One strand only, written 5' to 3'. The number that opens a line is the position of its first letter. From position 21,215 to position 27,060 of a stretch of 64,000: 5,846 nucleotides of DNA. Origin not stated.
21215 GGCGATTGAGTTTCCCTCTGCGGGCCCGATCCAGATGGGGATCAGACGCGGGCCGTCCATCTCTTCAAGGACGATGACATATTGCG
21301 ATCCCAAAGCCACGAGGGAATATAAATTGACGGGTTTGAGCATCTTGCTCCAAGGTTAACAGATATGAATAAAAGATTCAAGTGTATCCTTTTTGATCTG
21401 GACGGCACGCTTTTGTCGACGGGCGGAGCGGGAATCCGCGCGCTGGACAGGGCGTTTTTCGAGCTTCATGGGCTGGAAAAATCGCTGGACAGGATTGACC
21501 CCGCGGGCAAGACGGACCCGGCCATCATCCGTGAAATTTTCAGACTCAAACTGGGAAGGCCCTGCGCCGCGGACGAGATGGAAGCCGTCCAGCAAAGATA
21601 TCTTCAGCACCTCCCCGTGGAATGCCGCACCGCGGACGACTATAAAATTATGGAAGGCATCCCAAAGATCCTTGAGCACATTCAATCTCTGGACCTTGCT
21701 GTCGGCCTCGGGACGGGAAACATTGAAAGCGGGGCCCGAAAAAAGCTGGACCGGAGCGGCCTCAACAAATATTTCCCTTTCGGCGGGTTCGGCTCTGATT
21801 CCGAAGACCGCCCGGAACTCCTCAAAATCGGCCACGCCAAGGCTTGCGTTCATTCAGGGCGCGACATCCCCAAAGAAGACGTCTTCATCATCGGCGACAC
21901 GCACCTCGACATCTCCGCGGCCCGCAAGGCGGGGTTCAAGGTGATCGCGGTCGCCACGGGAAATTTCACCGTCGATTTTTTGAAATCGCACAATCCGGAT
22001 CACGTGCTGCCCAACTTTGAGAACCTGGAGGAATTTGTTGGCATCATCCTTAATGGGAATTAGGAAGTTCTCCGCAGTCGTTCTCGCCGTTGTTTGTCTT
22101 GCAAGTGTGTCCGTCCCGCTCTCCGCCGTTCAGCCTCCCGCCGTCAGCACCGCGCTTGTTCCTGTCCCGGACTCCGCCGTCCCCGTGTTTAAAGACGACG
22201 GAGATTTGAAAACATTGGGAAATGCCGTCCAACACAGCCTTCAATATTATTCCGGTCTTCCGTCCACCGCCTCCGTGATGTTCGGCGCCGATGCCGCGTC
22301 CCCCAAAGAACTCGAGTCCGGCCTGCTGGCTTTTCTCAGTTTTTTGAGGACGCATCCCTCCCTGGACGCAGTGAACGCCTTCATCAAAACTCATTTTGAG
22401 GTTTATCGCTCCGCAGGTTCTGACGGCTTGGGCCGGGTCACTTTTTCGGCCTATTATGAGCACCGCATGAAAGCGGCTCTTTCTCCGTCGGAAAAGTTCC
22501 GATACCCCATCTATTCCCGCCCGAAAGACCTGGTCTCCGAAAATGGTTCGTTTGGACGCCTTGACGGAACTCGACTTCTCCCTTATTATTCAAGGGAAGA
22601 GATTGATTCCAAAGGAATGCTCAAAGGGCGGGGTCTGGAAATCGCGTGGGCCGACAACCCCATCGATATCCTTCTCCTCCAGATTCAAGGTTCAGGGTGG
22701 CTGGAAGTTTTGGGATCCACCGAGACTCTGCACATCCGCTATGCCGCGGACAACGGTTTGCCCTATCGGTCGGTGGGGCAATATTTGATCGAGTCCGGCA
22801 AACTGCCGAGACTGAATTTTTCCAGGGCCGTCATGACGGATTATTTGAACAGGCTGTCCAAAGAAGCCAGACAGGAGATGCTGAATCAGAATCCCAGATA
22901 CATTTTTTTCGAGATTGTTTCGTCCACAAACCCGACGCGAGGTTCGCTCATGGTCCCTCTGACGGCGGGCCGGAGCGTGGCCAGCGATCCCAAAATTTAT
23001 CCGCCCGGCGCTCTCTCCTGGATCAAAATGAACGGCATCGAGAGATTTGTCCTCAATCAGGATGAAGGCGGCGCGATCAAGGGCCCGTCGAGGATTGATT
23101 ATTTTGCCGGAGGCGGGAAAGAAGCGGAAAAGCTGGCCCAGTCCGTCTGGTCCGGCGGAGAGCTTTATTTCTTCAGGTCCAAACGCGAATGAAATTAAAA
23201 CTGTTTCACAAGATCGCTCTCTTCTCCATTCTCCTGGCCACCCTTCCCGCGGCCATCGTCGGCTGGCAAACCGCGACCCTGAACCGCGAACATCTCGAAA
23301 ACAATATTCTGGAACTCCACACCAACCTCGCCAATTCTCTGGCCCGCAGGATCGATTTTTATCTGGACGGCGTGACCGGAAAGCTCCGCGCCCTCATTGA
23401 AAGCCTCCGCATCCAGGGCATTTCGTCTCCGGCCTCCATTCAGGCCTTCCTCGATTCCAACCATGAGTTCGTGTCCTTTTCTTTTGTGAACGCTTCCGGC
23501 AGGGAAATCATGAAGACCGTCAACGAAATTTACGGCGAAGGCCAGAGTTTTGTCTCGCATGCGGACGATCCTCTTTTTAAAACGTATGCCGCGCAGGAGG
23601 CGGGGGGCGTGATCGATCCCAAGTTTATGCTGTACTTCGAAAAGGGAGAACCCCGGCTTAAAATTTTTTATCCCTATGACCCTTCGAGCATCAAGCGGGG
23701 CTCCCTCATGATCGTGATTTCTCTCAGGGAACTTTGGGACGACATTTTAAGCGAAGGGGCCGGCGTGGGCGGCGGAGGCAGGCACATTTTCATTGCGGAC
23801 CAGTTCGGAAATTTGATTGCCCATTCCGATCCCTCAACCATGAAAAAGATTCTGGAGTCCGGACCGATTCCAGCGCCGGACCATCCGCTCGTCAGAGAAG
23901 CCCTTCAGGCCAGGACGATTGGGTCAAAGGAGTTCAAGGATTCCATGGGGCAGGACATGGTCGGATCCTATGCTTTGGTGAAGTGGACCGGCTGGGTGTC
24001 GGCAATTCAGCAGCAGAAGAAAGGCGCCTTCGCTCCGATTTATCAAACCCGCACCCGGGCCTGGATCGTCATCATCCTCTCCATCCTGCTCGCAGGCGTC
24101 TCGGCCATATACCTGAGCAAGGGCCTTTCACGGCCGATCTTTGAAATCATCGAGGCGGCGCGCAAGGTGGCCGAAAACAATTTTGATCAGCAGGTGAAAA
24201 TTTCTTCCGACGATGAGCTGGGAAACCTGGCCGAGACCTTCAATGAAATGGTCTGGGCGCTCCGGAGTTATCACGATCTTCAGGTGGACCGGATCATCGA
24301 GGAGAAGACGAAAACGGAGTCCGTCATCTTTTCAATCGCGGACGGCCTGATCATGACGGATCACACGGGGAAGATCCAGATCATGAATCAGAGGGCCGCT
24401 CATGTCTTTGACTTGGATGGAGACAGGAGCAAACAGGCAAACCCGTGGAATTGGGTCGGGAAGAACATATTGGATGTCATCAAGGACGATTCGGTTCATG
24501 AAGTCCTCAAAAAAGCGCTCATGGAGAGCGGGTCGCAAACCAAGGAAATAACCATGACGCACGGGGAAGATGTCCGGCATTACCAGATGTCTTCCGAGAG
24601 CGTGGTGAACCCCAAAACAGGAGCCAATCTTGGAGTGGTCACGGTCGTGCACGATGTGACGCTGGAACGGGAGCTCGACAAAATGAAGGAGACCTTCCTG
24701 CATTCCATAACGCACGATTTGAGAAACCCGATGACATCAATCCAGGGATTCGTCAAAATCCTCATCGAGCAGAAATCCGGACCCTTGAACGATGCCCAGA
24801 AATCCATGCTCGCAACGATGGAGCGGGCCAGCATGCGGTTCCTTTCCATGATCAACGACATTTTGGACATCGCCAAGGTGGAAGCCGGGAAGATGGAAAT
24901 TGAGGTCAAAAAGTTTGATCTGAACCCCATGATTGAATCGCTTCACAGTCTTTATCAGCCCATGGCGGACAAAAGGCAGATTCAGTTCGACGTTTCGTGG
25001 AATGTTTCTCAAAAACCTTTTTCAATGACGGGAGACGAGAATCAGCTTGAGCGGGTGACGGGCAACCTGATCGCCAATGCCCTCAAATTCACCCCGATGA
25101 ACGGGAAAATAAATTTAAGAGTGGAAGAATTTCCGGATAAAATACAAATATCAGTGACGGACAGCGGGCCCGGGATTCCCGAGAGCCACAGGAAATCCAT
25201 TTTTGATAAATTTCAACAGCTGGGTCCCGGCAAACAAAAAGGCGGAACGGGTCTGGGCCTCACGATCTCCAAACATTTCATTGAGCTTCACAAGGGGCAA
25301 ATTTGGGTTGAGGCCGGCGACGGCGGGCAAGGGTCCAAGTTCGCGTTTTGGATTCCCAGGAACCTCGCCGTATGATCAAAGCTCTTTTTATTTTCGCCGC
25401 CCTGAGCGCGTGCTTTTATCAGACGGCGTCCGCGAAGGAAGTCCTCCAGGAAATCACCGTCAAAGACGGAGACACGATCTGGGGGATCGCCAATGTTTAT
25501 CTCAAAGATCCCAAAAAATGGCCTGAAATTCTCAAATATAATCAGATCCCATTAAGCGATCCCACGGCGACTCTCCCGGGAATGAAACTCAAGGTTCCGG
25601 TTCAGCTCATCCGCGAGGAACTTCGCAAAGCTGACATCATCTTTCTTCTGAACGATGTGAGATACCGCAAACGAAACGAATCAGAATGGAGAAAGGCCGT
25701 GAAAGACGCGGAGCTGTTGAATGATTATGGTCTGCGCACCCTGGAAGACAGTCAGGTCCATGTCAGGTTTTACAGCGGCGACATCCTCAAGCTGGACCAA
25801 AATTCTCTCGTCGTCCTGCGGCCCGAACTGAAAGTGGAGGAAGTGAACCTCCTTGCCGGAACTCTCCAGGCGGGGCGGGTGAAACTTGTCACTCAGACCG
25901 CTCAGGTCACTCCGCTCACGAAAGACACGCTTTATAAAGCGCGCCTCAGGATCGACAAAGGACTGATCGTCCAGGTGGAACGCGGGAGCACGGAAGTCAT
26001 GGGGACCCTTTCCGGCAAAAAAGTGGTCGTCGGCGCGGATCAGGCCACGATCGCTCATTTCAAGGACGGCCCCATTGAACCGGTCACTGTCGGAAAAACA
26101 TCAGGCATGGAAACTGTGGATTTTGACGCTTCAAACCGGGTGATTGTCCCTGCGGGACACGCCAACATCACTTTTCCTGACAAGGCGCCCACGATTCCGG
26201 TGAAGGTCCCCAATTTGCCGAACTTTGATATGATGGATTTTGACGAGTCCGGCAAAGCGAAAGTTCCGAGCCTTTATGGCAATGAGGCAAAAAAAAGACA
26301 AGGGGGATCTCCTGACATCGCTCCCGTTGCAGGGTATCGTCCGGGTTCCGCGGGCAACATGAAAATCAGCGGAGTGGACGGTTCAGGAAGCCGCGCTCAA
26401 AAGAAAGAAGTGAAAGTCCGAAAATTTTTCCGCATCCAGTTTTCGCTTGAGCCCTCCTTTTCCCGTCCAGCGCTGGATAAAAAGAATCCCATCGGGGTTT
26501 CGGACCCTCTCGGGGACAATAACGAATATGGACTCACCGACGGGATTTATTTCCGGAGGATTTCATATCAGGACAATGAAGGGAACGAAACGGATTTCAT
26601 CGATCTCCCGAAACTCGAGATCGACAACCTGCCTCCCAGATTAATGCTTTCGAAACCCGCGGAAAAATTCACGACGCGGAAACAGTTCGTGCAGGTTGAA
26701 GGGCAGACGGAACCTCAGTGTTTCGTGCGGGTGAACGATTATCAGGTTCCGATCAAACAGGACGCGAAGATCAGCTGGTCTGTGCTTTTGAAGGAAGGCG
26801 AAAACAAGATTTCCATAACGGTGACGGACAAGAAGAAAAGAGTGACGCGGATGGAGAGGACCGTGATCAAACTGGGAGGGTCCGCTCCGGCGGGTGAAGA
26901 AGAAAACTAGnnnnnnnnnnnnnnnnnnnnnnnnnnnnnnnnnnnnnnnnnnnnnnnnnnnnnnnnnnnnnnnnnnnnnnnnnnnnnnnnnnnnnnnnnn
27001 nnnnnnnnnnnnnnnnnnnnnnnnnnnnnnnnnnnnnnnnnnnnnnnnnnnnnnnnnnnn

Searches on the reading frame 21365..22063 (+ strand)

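Call 63: search_protein_families(library=pfam, proteins=[window:21365-22063:+], max_evalue=0.00001)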
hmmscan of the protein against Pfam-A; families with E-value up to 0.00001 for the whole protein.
window:21365-22063:+ (232 aa): 4 families
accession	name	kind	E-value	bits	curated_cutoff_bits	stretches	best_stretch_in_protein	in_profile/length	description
PF13419.12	HAD_2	-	5.1e-17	63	23.8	1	8-196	1-178/178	Haloacid dehalogenase-like hydrolase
PF00702.32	Hydrolase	-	8.9e-15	56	26.4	1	5-190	1-191/191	haloacid dehalogenase-like hydrolase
PF13242.12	Hydrolase_like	-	5.8e-12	45.8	22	1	167-220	18-74/75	HAD-hyrolase-like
PF12710.13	HAD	-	1.5e-09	39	27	1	8-187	1-189/189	haloacid dehalogenase-like hydrolase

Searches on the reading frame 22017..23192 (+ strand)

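Call 63: search_protein_families(library=pfam, proteins=[window:22017-23192:+], max_evalue=0.00001)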
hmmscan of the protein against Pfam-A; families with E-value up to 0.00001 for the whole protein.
window:22017-23192:+ (391 aa): 2 families
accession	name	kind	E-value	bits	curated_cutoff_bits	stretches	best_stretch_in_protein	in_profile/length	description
PF03562.22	MltA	-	3e-42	144.8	24.3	1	143-298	2-162/163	MltA specific insert domain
PF06725.17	3D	-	2.5e-14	53.7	23.8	1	319-374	1-59/72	3D domain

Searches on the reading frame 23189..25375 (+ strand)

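Call 63: search_protein_families(library=pfam, proteins=[window:23189-25375:+], max_evalue=0.00001)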
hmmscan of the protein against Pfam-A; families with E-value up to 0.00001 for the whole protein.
window:23189-25375:+ (728 aa): 4 families
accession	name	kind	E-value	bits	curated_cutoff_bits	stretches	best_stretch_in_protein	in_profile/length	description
PF02518.31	HATPase_c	-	4e-27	95.3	26.4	1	615-724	1-109/111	Histidine kinase-, DNA gyrase B-, and HSP90-like ATPase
PF00512.31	HisKA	-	1.9e-17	63.5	26.9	1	499-567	1-66/66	His Kinase A (phospho-acceptor) domain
PF02743.24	dCache_1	-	2.2e-14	54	45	1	35-271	2-237/240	Cache domain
PF00672.30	HAMP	-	4.2e-12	46.6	25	1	309-355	2-48/53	HAMP domain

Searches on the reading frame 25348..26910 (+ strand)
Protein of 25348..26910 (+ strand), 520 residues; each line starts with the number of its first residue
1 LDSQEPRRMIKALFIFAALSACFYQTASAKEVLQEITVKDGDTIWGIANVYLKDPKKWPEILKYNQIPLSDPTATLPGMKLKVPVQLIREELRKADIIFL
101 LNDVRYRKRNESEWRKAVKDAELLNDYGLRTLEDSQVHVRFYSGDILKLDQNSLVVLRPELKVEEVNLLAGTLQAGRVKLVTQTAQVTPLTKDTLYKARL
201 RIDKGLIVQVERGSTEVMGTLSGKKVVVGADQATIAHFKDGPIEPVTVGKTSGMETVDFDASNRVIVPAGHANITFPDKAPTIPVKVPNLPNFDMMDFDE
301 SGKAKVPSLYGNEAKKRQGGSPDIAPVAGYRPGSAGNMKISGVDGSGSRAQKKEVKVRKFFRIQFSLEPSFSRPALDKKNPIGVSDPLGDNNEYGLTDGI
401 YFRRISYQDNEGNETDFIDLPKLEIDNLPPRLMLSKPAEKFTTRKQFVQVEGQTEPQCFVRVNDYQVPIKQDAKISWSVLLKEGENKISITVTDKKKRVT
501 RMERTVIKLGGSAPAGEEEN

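Call 63: search_protein_families(library=pfam, proteins=[window:25348-26910:+], max_evalue=0.00001)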
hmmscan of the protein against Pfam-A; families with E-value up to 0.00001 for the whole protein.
window:25348-26910:+ (520 aa): 1 family
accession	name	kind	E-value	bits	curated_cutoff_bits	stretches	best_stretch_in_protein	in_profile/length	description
PF09136.16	Glucodextran_B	-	2e-12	47.3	27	1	430-506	1-79/83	Glucodextranase, domain B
